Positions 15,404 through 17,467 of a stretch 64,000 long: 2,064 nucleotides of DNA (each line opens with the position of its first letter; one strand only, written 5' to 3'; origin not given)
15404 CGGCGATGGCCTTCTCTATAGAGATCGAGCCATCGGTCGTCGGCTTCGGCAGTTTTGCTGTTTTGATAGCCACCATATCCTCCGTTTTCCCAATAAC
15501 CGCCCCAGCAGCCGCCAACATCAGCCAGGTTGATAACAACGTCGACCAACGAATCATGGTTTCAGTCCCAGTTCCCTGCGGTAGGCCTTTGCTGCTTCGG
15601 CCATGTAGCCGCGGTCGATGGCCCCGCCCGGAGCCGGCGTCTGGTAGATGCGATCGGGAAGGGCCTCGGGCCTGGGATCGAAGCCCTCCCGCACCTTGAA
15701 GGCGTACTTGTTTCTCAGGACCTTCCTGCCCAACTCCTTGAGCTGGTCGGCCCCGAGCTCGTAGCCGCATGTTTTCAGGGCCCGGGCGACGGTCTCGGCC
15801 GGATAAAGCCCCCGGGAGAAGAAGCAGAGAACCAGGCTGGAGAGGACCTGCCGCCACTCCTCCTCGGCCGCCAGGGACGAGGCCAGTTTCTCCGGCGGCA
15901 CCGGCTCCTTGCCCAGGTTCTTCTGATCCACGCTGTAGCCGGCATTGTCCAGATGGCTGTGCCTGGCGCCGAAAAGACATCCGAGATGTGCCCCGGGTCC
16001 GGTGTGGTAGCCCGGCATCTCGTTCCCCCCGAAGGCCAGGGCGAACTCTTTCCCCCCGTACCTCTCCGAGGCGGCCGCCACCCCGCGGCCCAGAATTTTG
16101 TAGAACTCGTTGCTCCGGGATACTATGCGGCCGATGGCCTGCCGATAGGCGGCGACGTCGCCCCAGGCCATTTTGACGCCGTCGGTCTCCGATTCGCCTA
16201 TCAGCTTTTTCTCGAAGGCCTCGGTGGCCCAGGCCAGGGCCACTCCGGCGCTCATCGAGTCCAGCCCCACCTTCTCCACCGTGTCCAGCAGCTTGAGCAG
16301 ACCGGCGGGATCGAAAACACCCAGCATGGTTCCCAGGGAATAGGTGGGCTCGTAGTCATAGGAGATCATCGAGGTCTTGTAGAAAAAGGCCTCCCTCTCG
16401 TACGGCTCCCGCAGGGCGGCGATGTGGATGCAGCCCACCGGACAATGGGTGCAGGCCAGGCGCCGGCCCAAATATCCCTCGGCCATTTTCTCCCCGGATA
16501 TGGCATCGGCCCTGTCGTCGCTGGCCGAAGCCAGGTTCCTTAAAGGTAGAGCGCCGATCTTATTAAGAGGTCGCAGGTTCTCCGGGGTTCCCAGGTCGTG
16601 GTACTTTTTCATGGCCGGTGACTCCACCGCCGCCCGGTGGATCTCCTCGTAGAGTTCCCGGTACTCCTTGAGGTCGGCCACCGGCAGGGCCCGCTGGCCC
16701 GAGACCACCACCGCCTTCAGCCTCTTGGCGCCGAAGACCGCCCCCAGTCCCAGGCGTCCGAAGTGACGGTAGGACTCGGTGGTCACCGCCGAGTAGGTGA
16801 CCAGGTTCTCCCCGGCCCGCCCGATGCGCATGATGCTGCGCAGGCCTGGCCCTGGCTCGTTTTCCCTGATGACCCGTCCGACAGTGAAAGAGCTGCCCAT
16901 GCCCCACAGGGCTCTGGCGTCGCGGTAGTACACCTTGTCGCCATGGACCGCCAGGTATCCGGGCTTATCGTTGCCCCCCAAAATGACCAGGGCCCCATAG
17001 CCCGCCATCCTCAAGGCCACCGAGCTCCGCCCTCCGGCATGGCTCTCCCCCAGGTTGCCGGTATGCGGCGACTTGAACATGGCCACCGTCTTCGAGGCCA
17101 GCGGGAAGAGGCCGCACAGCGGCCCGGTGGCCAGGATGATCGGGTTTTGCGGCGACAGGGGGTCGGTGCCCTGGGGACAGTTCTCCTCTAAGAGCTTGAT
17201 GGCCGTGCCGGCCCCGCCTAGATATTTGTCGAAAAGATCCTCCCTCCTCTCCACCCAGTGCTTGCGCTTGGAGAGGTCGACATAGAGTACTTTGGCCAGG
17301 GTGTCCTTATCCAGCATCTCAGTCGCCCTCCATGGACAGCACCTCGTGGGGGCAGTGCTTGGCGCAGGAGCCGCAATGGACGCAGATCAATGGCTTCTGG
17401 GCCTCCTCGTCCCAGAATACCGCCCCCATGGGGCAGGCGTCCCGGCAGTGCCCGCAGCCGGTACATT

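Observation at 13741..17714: Translationally coupled four-gene operon: multi-cluster ferredoxin, W/Mo aldehyde:ferredoxin oxidoreductase, membrane-anchored SagB-type dehydrogenase, secreted 375-aa protein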

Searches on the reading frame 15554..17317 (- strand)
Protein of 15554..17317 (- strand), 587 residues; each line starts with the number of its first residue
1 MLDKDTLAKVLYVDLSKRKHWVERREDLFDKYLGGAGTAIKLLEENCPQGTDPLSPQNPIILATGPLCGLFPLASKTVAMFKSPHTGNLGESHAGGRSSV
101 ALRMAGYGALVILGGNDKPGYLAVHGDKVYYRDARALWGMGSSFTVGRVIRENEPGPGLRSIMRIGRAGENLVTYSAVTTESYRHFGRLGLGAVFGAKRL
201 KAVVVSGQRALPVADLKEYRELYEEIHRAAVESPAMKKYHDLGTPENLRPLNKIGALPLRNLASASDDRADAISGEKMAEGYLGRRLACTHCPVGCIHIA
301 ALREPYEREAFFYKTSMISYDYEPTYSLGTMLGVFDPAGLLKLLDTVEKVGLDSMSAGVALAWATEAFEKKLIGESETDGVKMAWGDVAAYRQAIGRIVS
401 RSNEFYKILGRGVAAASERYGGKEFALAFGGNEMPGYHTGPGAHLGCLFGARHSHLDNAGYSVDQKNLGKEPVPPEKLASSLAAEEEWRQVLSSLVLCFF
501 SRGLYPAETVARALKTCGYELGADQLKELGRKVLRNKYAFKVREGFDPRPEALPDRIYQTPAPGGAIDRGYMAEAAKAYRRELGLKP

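Call 4: search_protein_families(library=pfam, proteins=[window:15554-17317:-], max_evalue=0.01)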
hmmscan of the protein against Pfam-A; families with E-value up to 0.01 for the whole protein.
window:15554-17317:- (587 aa): 2 families
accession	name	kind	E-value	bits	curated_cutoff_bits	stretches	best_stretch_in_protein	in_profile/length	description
PF02730.20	AFOR_N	-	5.3e-64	216.1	29.8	1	9-207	2-198/199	Aldehyde ferredoxin oxidoreductase, N-terminal domain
PF01314.23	AFOR_C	-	1.1e-63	216.1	27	1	222-585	2-369/385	Aldehyde ferredoxin oxidoreductase, domains 2 & 3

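Call 5: search_protein_families(library=ncbifam, proteins=[window:15554-17317:-], max_evalue=0.01)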
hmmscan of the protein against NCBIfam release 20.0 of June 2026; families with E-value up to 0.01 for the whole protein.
window:15554-17317:- (587 aa): 2 families
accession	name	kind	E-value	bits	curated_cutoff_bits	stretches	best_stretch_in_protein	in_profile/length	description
NF007354.0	PRK09849.1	equivalog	4e-43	148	868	1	9-227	11-227/703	aldehyde ferredoxin oxidoreductase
NF040818.1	GAPOR_Arch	equivalog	2.8e-05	22.6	1300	1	10-127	5-121/654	glyceraldehyde-3-phosphate:ferredoxin oxidoreductase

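Call 18: find_homologous_proteins(query=window:15554-17317:-, max_evalue=0.001)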
Query window:15554-17317:- (587 aa): 6606 proteins with E <= 0.001 among 8000 candidates; the best 120 are listed.
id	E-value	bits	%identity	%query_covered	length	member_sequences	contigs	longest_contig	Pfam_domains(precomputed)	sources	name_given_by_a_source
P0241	0.0e+0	1338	100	100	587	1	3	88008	PF02730.21,PF01314.24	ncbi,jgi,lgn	jgi:aldehyde:ferredoxin oxidoreductase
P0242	0.0e+0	1187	88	100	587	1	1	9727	PF02730.21,PF01314.24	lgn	-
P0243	0.0e+0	1179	87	100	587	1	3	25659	PF02730.21,PF01314.24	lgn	-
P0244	0.0e+0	1178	88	100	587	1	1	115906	PF02730.21,PF01314.24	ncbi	-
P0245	0.0e+0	1154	85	100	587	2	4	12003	PF02730.21,PF01314.24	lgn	-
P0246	0.0e+0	1150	84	100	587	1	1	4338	PF02730.21,PF01314.24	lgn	-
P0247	0.0e+0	1140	84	100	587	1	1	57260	PF02730.21,PF01314.24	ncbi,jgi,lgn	-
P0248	0.0e+0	1130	83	100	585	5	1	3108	PF02730.21,PF01314.24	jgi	jgi:aldehyde:ferredoxin oxidoreductase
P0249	0.0e+0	1126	84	100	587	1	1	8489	PF02730.21,PF01314.24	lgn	-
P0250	0.0e+0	1075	78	99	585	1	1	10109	PF02730.21,PF01314.24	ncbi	-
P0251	0.0e+0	1037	75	99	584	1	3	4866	PF02730.21,PF01314.24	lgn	-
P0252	0.0e+0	1037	75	99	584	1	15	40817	PF02730.21,PF01314.24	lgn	-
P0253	0.0e+0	1028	75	98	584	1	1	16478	PF02730.21,PF01314.24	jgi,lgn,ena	-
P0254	2.5e-265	900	76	86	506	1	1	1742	PF02730.21,PF01314.24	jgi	jgi:aldehyde:ferredoxin oxidoreductase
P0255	8.0e-262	888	64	99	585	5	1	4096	PF02730.21,PF01314.24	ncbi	-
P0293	1.3e-254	865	64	97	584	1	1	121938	PF02730.21,PF01314.24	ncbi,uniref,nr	ncbi:aldehyde ferredoxin oxidoreductase family protein [Deferribacter autotrophicus]|uniref:Aldehyde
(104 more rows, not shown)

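Call 21: search_solved_structures(query=window:15554-17317:-, max_evalue=0.00001)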
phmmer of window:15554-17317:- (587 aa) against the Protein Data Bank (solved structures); distinct sequences matched with E-value up to 0.00001: 9.
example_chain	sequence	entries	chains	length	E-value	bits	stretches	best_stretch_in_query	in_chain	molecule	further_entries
1aor_A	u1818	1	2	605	4.6e-65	223.7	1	15-571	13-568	ALDEHYDE FERREDOXIN OXIDOREDUCTASE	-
9mqx_D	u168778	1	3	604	2.7e-61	211.3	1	7-566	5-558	Aldehyde:ferredoxin oxidoreductase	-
1b25_A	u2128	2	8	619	5.8e-57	197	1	10-449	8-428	PROTEIN (FORMALDEHYDE FERREDOXIN OXIDOREDUCTASE) | FORMALDEHYDE FERREDOXIN OXIDOREDUCTASE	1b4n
9g7j_A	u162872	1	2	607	2.6e-54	188.2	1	9-566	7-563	Aldehyde ferredoxin oxidoreductase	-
8c0z_A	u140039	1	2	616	4.4e-53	184.2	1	28-567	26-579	Aldehyde:ferredoxin oxidoreductase,tungsten-containing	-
9q1t_A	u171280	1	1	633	7.2e-51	176.9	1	13-574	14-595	Tungsten-dependent aldehyde oxidoreductase WOR83 from Haloferax volcanii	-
6x6u_A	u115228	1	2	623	2.1e-43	152.2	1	9-417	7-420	Formaldehyde:ferredoxin oxidoreductase wor5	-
6x1o_A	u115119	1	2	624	2.1e-43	152.2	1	9-417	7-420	Formaldehyde:ferredoxin oxidoreductase wor5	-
4z3w_A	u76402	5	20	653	2.3e-33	119.1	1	10-421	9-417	Benzoyl-CoA reductase, putative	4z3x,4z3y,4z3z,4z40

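Call 26: find_related_loci(query=A2, collection=metagenome_contigs, flank=5000)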
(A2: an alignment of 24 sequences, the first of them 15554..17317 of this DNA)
Query A2 (587 aa) in metagenome_contigs; peptide patterns used: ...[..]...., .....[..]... (x = any residue, [..] = any of these).
600 stretches matched a pattern (row limit reached: there are more); 581 encode a relative of the query (tblastn E <= 1e-3); the best 80 are kept; 80 distinct loci.
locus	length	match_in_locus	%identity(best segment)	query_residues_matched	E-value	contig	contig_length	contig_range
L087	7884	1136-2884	63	1-583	0e+0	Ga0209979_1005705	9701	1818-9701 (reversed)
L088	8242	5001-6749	63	1-583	0e+0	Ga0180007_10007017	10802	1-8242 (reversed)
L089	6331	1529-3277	63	1-583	0e+0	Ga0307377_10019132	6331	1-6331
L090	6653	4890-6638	64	1-583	0e+0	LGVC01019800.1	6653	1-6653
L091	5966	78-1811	64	1-578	0e+0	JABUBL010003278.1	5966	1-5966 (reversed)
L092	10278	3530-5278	63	1-583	0e+0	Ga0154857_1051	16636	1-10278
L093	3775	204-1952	62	1-583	0e+0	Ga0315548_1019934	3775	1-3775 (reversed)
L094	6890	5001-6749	65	1-583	0e+0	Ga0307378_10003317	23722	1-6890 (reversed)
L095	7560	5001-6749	64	1-583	0e+0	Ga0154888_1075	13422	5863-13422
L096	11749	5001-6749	62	1-583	0e+0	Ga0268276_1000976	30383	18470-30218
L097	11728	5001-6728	63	8-583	0e+0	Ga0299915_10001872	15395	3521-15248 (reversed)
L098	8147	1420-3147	63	8-583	0e+0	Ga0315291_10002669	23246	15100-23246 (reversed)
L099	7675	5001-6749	62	1-583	0e+0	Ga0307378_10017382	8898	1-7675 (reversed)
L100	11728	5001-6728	62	1-576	0e+0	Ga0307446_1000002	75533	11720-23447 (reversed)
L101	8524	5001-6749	63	1-583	0e+0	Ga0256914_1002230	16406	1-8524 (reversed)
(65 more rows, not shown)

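Call 33: search_solved_structures(query=window:15554-17317:-, max_evalue=1e-50, show_alignments=1)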
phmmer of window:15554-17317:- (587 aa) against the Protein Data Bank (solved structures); distinct sequences matched with E-value up to 1e-50: 6.
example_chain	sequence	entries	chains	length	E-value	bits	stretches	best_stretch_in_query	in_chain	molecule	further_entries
1aor_A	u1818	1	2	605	4.6e-65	223.7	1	15-571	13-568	ALDEHYDE FERREDOXIN OXIDOREDUCTASE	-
9mqx_D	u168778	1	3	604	2.7e-61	211.3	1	7-566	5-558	Aldehyde:ferredoxin oxidoreductase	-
1b25_A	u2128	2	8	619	5.8e-57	197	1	10-449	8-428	PROTEIN (FORMALDEHYDE FERREDOXIN OXIDOREDUCTASE) | FORMALDEHYDE FERREDOXIN OXIDOREDUCTASE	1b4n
9g7j_A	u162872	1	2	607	2.6e-54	188.2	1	9-566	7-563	Aldehyde ferredoxin oxidoreductase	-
8c0z_A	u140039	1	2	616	4.4e-53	184.2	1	28-567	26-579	Aldehyde:ferredoxin oxidoreductase,tungsten-containing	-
9q1t_A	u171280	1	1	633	7.2e-51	176.9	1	13-574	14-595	Tungsten-dependent aldehyde oxidoreductase WOR83 from Haloferax volcanii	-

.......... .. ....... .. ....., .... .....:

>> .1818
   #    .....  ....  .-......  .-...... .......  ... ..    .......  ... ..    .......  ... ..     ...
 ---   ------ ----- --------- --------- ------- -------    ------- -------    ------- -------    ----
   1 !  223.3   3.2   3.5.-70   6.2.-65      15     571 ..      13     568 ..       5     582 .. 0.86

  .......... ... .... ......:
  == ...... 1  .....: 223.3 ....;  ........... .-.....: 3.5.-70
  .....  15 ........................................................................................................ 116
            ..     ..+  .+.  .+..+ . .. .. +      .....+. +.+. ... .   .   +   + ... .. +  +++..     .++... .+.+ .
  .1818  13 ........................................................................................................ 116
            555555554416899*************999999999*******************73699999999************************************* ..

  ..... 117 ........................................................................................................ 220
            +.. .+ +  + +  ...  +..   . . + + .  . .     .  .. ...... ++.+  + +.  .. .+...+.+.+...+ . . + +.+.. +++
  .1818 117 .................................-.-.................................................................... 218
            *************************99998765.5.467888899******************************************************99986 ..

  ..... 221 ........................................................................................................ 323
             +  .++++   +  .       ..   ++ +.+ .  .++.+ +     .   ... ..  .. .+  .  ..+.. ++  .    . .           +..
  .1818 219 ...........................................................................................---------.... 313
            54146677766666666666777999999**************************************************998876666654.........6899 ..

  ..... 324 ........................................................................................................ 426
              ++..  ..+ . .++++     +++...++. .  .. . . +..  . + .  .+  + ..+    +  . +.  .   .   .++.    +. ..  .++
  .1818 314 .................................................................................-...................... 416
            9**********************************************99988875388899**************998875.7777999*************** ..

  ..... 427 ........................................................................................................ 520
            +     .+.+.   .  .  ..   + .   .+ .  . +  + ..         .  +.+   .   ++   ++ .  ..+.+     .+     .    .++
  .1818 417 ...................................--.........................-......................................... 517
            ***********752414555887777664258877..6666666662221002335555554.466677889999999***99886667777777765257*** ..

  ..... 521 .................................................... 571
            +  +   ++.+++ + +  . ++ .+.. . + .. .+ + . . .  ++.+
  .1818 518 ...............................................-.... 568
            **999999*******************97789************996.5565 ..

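Call 75: find_encoding_contigs(protein=P0251, flank=5000, max_places=3)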
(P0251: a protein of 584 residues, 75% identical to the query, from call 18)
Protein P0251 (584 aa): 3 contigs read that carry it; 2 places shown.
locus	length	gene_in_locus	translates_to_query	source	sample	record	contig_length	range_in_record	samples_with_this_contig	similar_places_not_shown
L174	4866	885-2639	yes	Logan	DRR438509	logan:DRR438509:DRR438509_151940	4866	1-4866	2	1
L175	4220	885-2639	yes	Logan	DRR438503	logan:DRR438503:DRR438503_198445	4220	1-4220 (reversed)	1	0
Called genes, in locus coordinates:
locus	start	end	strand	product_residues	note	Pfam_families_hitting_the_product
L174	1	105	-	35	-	?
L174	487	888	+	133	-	PF12797:Fer4_2 (faint), PF13247:Fer4_11, PF13187:Fer4_9 (weak), PF25160:LdpA_Fe-S-bd (weak), PF00037:Fer4 (weak), PF13237:Fer4_10 (weak), PF12838:Fer4_7 (weak), PF13187:Fer4_9, +5 more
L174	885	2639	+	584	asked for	PF02730:AFOR_N, PF01314:AFOR_C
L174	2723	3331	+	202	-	PF00881:Nitroreductase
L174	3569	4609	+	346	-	-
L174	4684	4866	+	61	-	?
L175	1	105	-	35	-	?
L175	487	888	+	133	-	PF12797:Fer4_2 (faint), PF13247:Fer4_11, PF13187:Fer4_9 (weak), PF25160:LdpA_Fe-S-bd (weak), PF00037:Fer4 (weak), PF13237:Fer4_10 (weak), PF12838:Fer4_7 (weak), PF13187:Fer4_9, +5 more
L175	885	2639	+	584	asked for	PF02730:AFOR_N, PF01314:AFOR_C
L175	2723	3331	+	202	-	PF00881:Nitroreductase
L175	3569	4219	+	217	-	?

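Call 76: find_encoding_contigs(protein=P0293, flank=5000, max_places=1)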
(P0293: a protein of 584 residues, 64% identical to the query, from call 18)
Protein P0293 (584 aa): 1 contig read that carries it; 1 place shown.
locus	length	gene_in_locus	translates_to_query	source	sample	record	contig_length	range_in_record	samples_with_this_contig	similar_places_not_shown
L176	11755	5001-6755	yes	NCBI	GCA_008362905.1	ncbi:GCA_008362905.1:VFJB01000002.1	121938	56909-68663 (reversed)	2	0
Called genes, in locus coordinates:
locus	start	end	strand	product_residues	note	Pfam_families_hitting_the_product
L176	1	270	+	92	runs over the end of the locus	PF09723:Zn_ribbon_8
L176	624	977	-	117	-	-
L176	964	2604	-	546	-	PF00009:GTP_EFTU (faint), PF13167:GTP-bdg_N, PF16360:GTP-bdg_M, PF03193:RsgA_GTPase (faint), PF01926:MMR_HSR1, PF02421:FeoB_N, PF16897:MMR_HSR1_Xtn (weak)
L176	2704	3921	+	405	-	PF03453:MoeA_N, PF00994:MoCF_biosynth, PF03454:MoeA_C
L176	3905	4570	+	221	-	PF00849:PseudoU_synth_2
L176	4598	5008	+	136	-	PF12837:Fer4_6 (faint), PF13247:Fer4_11, PF12838:Fer4_7, PF13237:Fer4_10 (weak), PF25160:LdpA_Fe-S-bd (weak), PF00037:Fer4 (weak), PF12797:Fer4_2 (weak), PF13187:Fer4_9 (weak), +5 more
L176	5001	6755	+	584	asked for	PF02730:AFOR_N, PF01314:AFOR_C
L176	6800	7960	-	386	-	PF07690:MFS_1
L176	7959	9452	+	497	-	PF00512:HisKA, PF02518:HATPase_c, PF13589:HATPase_c_3 (weak)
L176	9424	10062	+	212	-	PF00072:Response_reg, PF20161:VpsR (faint), PF24038:DUF7347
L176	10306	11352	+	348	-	PF09699:Paired_CXXCH_1 (faint), PF14522:Cytochrome_C7 (faint), PF14537:Cytochrom_c3_2 (faint), PF13435:Cytochrome_C554 (faint)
